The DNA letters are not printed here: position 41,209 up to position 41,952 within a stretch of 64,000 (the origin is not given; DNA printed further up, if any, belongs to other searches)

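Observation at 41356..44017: Five-gene tandem array of paralogous small membrane proteins with variable exposed segments and a SHOCT-like C-terminus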

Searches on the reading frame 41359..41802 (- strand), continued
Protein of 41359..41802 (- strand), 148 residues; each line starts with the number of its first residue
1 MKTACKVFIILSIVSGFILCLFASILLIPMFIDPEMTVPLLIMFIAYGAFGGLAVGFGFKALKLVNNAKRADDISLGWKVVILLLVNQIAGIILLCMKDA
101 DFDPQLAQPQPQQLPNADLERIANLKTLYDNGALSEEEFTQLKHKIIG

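Call 34: list_cluster_members(proteins=[P0084, P0073, P0051, P0059, P0061, P0014, P0039, P0031, P0056, P0001])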
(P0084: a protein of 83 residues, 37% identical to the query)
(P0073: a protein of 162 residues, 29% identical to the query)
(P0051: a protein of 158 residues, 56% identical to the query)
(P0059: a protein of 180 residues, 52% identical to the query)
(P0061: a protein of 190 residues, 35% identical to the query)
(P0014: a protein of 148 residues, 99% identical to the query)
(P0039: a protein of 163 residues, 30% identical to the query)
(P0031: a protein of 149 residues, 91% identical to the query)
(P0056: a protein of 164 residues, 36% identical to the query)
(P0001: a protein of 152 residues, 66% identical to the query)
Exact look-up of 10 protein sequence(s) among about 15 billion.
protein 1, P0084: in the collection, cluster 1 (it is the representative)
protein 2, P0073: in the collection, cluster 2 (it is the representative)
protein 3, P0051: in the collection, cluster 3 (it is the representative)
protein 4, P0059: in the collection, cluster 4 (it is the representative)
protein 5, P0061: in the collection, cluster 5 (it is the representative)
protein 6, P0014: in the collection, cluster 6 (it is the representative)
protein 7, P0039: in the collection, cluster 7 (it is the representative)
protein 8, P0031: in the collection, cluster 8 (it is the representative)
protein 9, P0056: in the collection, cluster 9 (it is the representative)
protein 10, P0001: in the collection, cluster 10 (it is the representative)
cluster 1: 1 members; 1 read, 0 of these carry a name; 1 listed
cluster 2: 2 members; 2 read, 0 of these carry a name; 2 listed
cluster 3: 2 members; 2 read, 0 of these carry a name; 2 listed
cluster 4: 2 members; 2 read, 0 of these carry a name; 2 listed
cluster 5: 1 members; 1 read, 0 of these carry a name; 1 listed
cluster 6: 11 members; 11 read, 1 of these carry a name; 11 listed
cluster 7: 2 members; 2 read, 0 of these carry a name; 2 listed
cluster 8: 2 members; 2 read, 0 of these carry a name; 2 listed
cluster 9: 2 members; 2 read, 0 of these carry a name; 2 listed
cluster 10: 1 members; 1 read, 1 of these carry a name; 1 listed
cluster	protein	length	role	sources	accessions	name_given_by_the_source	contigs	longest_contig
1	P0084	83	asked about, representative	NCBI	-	-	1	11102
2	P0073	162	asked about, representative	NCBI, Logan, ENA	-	-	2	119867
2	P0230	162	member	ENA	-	-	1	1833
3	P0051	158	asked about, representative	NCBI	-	-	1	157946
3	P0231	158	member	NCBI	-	-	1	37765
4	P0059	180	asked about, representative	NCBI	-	-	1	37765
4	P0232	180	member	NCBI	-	-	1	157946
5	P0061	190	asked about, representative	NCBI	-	-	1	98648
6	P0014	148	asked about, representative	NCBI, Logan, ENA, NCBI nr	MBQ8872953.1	MAG: SHOCT domain-containing protein [Clostridia bacterium] | SHOCT domain-containing protein [Clostridia bacterium]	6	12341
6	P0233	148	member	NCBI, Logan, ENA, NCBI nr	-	-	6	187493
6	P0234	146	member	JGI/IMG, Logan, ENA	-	-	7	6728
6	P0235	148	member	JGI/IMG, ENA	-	-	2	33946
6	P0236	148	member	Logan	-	-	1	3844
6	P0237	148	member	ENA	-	-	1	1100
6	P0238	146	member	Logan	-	-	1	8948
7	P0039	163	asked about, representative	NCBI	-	-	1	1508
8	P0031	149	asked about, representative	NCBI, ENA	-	-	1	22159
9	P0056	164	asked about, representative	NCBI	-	-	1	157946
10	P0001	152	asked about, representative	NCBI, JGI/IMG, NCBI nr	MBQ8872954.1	MAG: SHOCT domain-containing protein [Clostridia bacterium] | SHOCT domain-containing protein [Clostridia bacterium]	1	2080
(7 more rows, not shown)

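Call 35: search_protein_families(library=padloc, max_evalue=1, proteins=[window:41359-41802:-])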
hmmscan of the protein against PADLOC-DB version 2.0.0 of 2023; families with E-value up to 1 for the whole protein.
seq(148 aa): 0 families

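Call 36: search_protein_families(library=phrogs, max_evalue=0.1, proteins=[window:41359-41802:-])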
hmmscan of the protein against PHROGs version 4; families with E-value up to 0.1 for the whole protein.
seq(148 aa): 4 families
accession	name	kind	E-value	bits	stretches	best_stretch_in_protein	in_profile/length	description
phrog_2700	-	unknown function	1.2e-05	26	1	96-148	276-330/331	-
phrog_33436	-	unknown function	0.00045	21.4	1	75-146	40-116/117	-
phrog_888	-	unknown function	0.035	14.9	1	118-145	240-267/271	-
phrog_5886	-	unknown function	0.061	14.4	0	125-146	14-35/45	-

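Call 37: find_encoding_contigs(protein=P0051, flank=6000, max_places=4)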
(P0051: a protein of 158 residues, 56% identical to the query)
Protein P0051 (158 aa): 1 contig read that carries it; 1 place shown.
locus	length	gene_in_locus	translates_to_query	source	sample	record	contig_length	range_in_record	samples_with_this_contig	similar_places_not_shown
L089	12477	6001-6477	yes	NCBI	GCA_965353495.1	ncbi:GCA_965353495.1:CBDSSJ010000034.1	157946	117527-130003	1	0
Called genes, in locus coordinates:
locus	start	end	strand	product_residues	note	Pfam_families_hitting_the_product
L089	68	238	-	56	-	PF00037:Fer4 (weak), PF13237:Fer4_10 (weak), PF14697:Fer4_21, PF25160:LdpA_Fe-S-bd (weak), PF12838:Fer4_7, PF13187:Fer4_9, PF12797:Fer4_2 (weak), PF00037:Fer4, +4 more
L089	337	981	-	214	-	PF00702:Hydrolase, PF13419:HAD_2, PF13242:Hydrolase_like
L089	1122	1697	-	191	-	PF01928:CYTH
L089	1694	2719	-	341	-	PF01121:CoaE (faint)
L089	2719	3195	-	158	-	PF22811:Zn_ribbon_NrdR, PF03477:ATP-cone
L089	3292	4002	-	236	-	PF01259:SAICAR_synt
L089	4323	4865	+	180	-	PF09851:SHOCT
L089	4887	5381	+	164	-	PF09851:SHOCT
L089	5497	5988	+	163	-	PF05120:GvpG (weak), PF09851:SHOCT (weak)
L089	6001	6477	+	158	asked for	PF09851:SHOCT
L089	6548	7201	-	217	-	-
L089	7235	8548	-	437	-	PF02885:Glycos_trans_3N, PF00591:Glycos_transf_3, PF07831:PYNP_C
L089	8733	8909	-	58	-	-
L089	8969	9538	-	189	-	PF01121:CoaE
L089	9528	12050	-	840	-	PF02739:5_3_exonuc_N, PF01367:5_3_exonuc, PF22619:DNA_polI_exo1 (weak), PF00476:DNA_pol_A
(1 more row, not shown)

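Call 38: find_encoding_contigs(protein=P0061, flank=6000, max_places=3)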
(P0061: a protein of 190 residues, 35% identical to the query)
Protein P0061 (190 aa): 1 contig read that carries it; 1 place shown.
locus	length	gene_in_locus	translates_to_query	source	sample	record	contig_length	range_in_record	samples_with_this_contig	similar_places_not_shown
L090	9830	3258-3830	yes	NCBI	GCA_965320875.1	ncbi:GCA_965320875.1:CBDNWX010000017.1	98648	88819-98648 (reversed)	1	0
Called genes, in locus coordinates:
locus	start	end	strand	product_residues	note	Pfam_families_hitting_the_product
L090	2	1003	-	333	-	PF01381:HTH_3, PF12844:HTH_19 (weak), PF13560:HTH_31, PF14559:TPR_19 (faint), PF07719:TPR_2 (faint)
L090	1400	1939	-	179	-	PF12844:HTH_19, PF13560:HTH_31 (weak), PF01381:HTH_3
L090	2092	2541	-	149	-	-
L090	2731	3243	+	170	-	PF09851:SHOCT (weak)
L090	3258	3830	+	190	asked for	PF09851:SHOCT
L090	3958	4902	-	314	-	PF12146:Hydrolase_4, PF00561:Abhydrolase_1 (faint), PF12697:Abhydrolase_6 (weak), PF00326:Peptidase_S9 (weak)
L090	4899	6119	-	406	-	-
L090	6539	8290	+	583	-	PF00144:Beta-lactamase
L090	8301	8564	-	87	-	PF12116:SpoIIID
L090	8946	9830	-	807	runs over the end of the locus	PF09479:Flg_new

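Call 45: list_cluster_members(proteins=[P0032, P0033])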
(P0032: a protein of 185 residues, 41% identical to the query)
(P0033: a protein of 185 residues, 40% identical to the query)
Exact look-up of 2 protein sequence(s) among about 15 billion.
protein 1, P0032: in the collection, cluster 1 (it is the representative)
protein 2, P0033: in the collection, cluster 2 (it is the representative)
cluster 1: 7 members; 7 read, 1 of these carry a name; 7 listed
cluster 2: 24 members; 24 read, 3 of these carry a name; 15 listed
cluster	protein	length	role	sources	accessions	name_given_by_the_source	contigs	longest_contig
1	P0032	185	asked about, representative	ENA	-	-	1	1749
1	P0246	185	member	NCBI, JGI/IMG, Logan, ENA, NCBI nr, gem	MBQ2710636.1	MAG: SHOCT domain-containing protein [Clostridia bacterium] | SHOCT domain-containing protein [Clostridia bacterium]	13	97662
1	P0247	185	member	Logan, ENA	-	-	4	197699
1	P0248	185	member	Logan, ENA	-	-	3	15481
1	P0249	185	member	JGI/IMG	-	-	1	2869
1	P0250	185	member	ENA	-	-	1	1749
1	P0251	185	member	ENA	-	-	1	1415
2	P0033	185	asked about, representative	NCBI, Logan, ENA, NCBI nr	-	-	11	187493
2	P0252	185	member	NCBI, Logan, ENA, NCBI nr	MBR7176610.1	MAG: SHOCT domain-containing protein [Clostridia bacterium] | SHOCT domain-containing protein [Clostridia bacterium]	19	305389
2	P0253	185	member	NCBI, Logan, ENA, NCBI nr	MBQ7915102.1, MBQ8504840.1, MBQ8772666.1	MAG: SHOCT domain-containing protein [Clostridia bacterium] | SHOCT domain-containing protein [Clostridia bacterium]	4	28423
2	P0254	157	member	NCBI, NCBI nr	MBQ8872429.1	MAG: hypothetical protein IJ032_00575, partial [Clostridia bacterium] | hypothetical protein [Clostridia bacterium]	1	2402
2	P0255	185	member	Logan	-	-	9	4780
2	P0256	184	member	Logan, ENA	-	-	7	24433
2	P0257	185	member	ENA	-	-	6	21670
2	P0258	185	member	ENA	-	-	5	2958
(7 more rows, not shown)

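Call 47: find_encoding_contigs(protein=P0052, flank=5000, max_places=4)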
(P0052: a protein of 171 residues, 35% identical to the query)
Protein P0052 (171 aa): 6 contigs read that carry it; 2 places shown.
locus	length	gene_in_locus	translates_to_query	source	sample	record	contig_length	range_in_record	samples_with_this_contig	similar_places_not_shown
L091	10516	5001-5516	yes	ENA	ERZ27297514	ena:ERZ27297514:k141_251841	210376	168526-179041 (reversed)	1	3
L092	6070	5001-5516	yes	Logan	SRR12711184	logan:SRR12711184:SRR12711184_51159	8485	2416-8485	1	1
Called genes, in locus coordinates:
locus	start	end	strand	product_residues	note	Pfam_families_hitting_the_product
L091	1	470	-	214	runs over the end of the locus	PF00702:Hydrolase, PF13419:HAD_2, PF13242:Hydrolase_like (weak)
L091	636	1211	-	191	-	PF01928:CYTH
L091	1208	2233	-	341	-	PF13238:AAA_18 (faint), PF00485:PRK (faint), PF01121:CoaE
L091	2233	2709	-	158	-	PF22811:Zn_ribbon_NrdR, PF03477:ATP-cone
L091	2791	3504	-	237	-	PF01259:SAICAR_synt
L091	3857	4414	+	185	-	PF09851:SHOCT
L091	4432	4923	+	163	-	PF09851:SHOCT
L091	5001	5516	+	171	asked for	PF05120:GvpG (faint), PF09851:SHOCT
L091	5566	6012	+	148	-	PF09851:SHOCT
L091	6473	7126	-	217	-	-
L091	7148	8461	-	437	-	PF02885:Glycos_trans_3N, PF00591:Glycos_transf_3, PF07831:PYNP_C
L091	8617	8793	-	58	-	-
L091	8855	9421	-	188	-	PF01121:CoaE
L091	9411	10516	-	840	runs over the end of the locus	PF02739:5_3_exonuc_N, PF01367:5_3_exonuc, PF22619:DNA_polI_exo1 (weak), PF00476:DNA_pol_A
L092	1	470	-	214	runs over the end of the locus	PF00702:Hydrolase, PF13419:HAD_2, PF13242:Hydrolase_like (weak)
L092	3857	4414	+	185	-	PF09851:SHOCT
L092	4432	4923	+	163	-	PF09851:SHOCT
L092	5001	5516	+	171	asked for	PF05120:GvpG (faint), PF09851:SHOCT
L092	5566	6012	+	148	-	PF09851:SHOCT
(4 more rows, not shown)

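Call 61: predict_structure(alignment_id=A4)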
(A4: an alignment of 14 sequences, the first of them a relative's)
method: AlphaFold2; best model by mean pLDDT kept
length: 127 residues; sequences in the alignment: 14
mean_pLDDT: 75.6   pTM: 0.36
mean pLDDT of the five models: 75.6, 74.9, 73.1, 72.3, 67.6
residues with pLDDT >= 90: 7; 70-90: 93; 50-70: 9; < 50: 18
segments of 3 or more residues with pLDDT < 50: 74-91
pLDDT, mean of each block of 10 residues (from residue 1): 85 87 85 84 86 86 77 45 39 70 79 82 78
secondary structure, 60 per line:
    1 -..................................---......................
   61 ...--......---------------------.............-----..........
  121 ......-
elements in order: H2-35 H39-63 H66-71 H93-105 H111-126

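Call 79: search_protein_families(library=pfam, alignment_id=A6, max_evalue=0.1)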
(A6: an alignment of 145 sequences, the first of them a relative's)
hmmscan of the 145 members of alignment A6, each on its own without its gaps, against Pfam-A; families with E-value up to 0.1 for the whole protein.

A. member 1, P0033 (185 aa): 4 families
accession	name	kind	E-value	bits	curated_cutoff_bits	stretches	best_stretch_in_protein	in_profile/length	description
PF09851.14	SHOCT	-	1.1e-08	35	27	1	146-173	1-28/28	Short C-terminal domain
PF00335.26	Tetraspanin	-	0.0024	18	32.1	1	11-141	4-104/225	Tetraspanin family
PF05120.17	GvpG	-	0.029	15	30.6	1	147-173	36-62/67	Gas vesicle protein G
PF20612.3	SHOCT_2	-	0.082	13.5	24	0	149-166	17-34/53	SHOCT domain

B. families by the number of members that match (of 145 scanned): 220 families (the first 25 are shown)
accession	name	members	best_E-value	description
PF09851.14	SHOCT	43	3.2e-11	Short C-terminal domain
PF05120.17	GvpG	34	2.5e-06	Gas vesicle protein G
PF13273.12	DUF4064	27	2.6e-07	Protein of unknown function (DUF4064)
PF20612.3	SHOCT_2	22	1.6e-05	SHOCT domain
PF13240.11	Zn_Ribbon_1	16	1.6e-14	zinc-ribbon domain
PF12773.13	DZR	16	1.8e-11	Double zinc ribbon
PF13248.11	Zn_ribbon_3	12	6e-09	zinc-ribbon domain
PF06570.16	DUF1129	12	0.00034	Protein of unknown function (DUF1129)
PF00335.26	Tetraspanin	11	7.9e-07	Tetraspanin family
PF17032.10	Zn_ribbon_15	9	0.00096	zinc-ribbon family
PF24460.1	DUF7575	8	5e-07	Domain of unknown function (DUF7575)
PF25592.1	DUF7937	8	0.00071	Domain of unknown function (DUF7937)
PF20664.2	DUF6814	8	0.003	Family of unknown function (DUF6814)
PF06687.17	SUR7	7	4.1e-05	SUR7/PalI family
PF14446.12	Prok-RING_1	7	5.9e-05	Prokaryotic RING finger family 1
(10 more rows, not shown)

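Call 80: search_protein_families(library=pfam, max_evalue=0.01, proteins=[P0062])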
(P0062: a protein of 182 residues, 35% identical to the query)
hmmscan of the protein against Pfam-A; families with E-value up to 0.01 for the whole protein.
P0062 (182 aa): 2 families
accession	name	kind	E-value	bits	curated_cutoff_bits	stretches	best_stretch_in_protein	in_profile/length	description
PF09851.14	SHOCT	-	3.1e-10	39.9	27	1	155-180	3-28/28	Short C-terminal domain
PF05120.17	GvpG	-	0.0017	18.9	30.6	1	154-180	36-62/67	Gas vesicle protein G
